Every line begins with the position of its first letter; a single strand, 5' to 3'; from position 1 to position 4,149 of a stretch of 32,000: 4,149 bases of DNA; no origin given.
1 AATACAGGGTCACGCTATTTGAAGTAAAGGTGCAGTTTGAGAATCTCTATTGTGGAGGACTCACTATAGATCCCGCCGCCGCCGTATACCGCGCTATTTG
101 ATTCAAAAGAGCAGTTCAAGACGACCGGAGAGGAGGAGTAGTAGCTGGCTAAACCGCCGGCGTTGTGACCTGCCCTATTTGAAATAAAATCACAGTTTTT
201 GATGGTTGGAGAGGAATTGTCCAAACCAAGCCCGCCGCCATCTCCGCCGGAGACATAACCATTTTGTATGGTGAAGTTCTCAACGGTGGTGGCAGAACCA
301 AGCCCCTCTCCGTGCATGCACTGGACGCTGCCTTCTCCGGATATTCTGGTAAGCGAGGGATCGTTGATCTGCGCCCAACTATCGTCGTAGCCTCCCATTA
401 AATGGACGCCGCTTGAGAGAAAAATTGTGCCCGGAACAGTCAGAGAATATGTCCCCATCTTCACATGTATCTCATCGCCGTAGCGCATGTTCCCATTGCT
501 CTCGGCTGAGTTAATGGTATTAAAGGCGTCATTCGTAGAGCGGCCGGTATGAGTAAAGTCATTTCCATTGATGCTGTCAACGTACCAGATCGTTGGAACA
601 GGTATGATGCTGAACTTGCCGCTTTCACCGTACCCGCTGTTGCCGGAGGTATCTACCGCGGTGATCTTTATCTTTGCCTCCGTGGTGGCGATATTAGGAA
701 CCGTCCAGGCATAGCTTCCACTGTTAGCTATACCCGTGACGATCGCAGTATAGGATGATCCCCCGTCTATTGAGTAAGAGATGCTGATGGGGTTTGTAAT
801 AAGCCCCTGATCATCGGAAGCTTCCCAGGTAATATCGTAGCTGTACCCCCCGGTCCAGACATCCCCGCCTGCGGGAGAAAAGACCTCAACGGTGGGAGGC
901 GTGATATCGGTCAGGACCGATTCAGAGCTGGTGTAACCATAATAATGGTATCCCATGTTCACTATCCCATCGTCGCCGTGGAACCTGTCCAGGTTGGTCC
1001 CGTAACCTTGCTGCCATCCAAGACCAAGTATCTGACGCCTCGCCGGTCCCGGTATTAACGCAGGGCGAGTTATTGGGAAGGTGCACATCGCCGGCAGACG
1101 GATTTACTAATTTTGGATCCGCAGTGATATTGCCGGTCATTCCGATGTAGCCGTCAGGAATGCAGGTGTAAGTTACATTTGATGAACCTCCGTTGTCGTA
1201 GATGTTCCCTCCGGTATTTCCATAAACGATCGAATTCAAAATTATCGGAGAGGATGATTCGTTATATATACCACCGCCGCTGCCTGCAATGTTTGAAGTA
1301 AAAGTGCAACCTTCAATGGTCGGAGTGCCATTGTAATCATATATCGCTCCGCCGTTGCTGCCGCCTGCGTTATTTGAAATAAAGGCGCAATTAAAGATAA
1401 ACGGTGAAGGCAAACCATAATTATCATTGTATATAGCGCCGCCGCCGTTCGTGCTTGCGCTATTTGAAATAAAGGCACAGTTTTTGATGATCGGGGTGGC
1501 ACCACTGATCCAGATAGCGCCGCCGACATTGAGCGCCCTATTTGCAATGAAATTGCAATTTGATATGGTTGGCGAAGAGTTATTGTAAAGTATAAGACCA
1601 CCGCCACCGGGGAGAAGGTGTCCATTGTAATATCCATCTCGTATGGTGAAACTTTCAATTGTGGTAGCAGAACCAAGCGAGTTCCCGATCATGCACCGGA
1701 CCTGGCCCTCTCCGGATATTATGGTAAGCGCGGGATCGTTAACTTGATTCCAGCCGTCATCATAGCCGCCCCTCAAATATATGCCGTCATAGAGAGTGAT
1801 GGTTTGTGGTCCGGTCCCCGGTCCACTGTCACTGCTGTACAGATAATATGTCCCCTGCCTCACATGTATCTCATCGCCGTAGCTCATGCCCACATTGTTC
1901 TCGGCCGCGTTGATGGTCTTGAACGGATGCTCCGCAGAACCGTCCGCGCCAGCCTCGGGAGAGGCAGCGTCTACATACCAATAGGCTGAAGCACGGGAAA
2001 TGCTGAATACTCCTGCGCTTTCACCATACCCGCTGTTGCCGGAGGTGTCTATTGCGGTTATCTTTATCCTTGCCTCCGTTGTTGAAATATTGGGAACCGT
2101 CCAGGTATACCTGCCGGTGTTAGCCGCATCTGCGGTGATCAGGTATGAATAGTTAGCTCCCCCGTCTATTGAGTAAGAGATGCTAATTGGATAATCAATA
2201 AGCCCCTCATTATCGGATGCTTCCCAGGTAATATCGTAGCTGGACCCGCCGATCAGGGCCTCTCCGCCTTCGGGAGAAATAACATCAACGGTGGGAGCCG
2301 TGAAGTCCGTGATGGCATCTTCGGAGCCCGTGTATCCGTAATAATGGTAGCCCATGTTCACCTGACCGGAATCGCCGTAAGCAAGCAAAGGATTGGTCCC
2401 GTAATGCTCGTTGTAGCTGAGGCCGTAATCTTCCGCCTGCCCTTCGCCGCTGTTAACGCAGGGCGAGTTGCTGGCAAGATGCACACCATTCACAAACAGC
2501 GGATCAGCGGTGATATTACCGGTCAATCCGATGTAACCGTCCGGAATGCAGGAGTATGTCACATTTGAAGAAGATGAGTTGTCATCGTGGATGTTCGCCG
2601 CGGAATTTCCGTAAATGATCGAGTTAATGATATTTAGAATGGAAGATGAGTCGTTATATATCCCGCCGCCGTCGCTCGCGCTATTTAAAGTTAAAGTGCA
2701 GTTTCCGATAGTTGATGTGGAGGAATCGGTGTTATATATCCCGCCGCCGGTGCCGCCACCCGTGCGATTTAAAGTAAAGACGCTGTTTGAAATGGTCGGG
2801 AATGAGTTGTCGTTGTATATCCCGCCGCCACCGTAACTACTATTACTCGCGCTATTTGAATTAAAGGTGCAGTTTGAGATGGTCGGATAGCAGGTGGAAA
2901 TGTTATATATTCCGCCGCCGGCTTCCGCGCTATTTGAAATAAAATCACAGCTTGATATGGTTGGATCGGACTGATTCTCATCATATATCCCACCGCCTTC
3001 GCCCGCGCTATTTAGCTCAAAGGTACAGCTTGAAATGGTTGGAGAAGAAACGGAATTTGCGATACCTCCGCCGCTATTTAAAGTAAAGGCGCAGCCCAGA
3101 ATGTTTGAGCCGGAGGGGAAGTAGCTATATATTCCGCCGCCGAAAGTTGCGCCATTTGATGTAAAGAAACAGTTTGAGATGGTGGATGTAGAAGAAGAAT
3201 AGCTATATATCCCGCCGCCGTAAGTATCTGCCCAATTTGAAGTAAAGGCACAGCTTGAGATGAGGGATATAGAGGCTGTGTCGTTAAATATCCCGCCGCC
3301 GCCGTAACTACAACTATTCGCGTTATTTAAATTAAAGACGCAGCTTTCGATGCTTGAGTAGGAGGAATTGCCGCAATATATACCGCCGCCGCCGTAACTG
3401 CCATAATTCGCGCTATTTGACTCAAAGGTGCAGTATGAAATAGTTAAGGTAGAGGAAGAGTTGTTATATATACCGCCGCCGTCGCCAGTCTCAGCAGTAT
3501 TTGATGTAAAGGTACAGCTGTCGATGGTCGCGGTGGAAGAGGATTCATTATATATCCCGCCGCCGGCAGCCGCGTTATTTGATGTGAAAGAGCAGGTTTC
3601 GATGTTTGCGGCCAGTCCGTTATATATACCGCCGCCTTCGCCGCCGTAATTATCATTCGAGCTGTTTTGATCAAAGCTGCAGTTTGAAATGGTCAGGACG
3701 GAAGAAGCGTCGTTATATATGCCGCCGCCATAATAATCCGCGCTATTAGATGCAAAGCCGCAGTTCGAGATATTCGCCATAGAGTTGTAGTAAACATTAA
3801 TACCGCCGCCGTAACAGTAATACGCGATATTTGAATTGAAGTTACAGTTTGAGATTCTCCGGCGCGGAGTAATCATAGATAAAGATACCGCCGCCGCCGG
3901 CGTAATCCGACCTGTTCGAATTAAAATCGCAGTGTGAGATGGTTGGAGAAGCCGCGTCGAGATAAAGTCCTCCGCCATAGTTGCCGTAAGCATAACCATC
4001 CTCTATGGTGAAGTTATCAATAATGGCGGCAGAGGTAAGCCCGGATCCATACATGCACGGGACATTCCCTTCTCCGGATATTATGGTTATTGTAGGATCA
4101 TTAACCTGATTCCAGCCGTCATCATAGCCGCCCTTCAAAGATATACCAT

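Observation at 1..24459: Giant (>24.4 kb, more than ~8,150 codons, still incomplete) secreted gene: double-propeller-sized YVTN head plus a string of at least 13 beta-helix beads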

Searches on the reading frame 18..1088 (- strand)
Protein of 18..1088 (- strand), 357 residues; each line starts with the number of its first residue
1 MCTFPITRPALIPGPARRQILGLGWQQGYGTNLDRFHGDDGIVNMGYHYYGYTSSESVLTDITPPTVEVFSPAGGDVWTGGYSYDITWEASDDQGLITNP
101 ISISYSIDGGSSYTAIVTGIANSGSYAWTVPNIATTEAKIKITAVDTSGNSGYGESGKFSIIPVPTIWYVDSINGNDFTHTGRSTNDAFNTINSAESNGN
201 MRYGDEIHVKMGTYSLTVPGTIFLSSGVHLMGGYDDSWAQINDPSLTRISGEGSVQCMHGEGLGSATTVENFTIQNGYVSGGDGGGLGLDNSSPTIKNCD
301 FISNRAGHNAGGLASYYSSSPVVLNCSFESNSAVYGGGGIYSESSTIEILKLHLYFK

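Call 7: search_protein_families(library=pfam, proteins=[window:18-1088:-], max_evalue=0.01)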
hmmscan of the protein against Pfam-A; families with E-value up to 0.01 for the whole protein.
window:18-1088:- (357 aa): 2 families
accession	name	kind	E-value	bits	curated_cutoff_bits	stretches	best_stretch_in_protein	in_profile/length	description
PF10342.15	Kre9_KNH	-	9.8e-06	26.7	24.6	1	71-161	1-94/94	Kre9/KNH-like N-terminal Ig-like domain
PF17957.7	Big_7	-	0.00016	22.7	24.1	1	65-141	1-69/70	Bacterial Ig domain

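Call 8: search_protein_families(library=ncbifam, proteins=[window:18-1088:-], max_evalue=0.01)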
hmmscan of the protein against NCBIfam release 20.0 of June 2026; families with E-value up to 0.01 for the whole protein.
window:18-1088:- (357 aa): 1 family
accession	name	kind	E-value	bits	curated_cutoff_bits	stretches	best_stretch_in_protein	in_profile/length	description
TIGR01376.1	POMP_repeat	repeat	0.00045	19.9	15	1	326-347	5-27/28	polymorphic outer membrane protein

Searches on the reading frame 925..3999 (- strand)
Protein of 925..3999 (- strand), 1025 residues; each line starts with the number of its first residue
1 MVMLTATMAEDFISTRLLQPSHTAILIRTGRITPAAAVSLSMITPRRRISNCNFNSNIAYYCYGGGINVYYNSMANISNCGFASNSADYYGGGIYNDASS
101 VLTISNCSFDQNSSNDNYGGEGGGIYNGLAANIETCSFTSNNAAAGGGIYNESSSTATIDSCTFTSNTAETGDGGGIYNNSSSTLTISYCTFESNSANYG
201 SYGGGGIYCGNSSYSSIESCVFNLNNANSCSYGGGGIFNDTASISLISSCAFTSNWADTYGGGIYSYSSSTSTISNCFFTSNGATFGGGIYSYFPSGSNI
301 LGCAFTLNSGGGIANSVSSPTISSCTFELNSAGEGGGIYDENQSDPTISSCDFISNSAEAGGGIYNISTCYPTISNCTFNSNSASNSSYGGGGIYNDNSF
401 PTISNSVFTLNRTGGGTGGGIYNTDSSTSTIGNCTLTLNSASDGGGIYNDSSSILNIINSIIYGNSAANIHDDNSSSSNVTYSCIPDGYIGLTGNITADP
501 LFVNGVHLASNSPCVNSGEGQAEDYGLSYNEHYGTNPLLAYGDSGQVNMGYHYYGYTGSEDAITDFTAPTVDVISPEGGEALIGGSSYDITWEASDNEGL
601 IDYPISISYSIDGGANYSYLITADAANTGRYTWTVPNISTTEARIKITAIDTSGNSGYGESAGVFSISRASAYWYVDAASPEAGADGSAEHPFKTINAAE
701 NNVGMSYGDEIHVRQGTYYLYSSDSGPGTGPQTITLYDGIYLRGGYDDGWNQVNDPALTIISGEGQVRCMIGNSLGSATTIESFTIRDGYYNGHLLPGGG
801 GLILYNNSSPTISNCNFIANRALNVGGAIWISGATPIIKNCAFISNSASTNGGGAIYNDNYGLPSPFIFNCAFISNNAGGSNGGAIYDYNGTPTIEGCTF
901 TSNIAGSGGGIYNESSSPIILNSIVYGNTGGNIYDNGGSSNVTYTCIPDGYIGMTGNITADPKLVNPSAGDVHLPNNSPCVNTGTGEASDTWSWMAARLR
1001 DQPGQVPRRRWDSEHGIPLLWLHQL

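Call 7: search_protein_families(library=pfam, proteins=[window:925-3999:-], max_evalue=0.01)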
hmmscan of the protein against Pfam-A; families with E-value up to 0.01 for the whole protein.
window:925-3999:- (1025 aa): 5 families
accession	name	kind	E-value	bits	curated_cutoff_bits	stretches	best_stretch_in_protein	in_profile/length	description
PF13229.12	Beta_helix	-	1.1e-36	126.3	25.9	5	206-379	2-158/158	Right handed beta helix region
PF02415.23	Chlam_PMP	-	2.2e-12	46.3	20.6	0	161-179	1-18/19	Chlamydia polymorphic membrane protein (Chlamydia_PMP) repeat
PF17957.7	Big_7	-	1.1e-05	26.4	24.1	1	569-646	1-69/70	Bacterial Ig domain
PF05048.19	NosD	-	6.6e-05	22.9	23.6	1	230-359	56-175/212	Periplasmic copper-binding protein (NosD)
PF10342.15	Kre9_KNH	-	0.0084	17.3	24.6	0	575-652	1-78/94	Kre9/KNH-like N-terminal Ig-like domain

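Call 8: search_protein_families(library=ncbifam, proteins=[window:925-3999:-], max_evalue=0.01)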
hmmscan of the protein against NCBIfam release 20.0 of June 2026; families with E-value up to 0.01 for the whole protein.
window:925-3999:- (1025 aa): 1 family
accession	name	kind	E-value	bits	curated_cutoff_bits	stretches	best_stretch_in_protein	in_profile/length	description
TIGR01376.1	POMP_repeat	repeat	0.00015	21.4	15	0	160-178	3-20/28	polymorphic outer membrane protein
